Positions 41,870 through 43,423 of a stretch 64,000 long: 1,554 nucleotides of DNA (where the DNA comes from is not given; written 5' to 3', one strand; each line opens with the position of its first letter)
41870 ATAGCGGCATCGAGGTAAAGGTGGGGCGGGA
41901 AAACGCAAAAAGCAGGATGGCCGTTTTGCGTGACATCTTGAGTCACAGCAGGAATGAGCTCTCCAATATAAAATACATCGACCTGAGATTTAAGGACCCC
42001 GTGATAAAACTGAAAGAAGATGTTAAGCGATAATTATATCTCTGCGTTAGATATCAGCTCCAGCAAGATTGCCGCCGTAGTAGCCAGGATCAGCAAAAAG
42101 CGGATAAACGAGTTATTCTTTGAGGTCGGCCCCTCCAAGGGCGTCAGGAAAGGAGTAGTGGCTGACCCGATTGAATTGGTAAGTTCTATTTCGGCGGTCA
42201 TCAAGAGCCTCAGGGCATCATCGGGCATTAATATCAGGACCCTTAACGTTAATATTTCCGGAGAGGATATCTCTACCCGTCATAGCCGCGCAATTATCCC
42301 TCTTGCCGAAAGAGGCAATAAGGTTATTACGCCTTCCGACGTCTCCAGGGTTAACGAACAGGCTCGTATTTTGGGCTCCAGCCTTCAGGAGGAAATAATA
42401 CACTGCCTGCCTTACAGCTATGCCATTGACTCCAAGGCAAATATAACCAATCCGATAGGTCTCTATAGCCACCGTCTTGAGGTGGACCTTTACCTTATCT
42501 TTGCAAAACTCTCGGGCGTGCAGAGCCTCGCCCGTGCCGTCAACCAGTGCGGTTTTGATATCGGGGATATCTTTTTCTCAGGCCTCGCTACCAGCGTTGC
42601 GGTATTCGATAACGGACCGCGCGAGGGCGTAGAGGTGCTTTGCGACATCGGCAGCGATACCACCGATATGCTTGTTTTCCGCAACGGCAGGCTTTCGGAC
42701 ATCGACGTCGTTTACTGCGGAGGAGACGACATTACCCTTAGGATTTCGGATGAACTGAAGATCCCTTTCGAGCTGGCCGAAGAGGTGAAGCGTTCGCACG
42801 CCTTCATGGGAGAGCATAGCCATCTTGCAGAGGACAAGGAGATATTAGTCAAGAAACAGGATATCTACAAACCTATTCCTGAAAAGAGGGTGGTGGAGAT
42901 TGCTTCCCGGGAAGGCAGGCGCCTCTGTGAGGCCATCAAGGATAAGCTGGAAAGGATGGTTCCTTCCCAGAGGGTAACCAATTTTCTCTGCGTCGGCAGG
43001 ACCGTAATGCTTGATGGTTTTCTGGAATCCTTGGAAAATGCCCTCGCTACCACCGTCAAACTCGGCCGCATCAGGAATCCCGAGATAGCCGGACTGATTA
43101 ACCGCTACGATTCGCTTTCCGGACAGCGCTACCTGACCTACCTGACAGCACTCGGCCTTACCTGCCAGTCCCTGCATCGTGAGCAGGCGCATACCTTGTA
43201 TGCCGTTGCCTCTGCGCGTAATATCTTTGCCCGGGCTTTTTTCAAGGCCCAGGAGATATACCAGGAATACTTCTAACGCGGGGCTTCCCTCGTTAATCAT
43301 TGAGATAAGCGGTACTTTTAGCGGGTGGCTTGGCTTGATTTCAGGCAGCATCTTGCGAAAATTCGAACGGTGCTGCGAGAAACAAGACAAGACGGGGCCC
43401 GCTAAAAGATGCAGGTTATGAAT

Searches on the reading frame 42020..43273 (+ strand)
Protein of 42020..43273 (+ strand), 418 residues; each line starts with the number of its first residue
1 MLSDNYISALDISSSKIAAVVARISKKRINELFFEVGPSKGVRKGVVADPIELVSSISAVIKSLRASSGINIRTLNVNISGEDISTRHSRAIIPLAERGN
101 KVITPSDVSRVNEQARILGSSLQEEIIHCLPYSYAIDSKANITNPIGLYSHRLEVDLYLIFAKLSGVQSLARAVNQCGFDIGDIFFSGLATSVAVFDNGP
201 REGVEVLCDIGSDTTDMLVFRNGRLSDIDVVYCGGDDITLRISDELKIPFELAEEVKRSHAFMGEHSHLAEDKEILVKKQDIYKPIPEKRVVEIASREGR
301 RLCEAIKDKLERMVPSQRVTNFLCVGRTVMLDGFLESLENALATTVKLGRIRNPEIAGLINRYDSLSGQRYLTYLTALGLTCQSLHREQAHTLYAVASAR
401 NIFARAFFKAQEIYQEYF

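Call 93: search_protein_families(library=ncbifam, proteins=[window:42020-43273:+], max_evalue=1e-30)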
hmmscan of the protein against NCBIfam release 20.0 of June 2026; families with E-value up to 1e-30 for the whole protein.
window:42020-43273:+ (418 aa): 2 families
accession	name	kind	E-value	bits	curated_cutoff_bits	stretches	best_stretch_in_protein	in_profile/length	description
TIGR01174.1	ftsA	equivalog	1.1e-62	212.3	175.85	1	7-365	2-359/371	cell division protein FtsA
NF007009.0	PRK09472.1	equivalog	1.2e-35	123.4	409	1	5-275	8-275/420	cell division protein FtsA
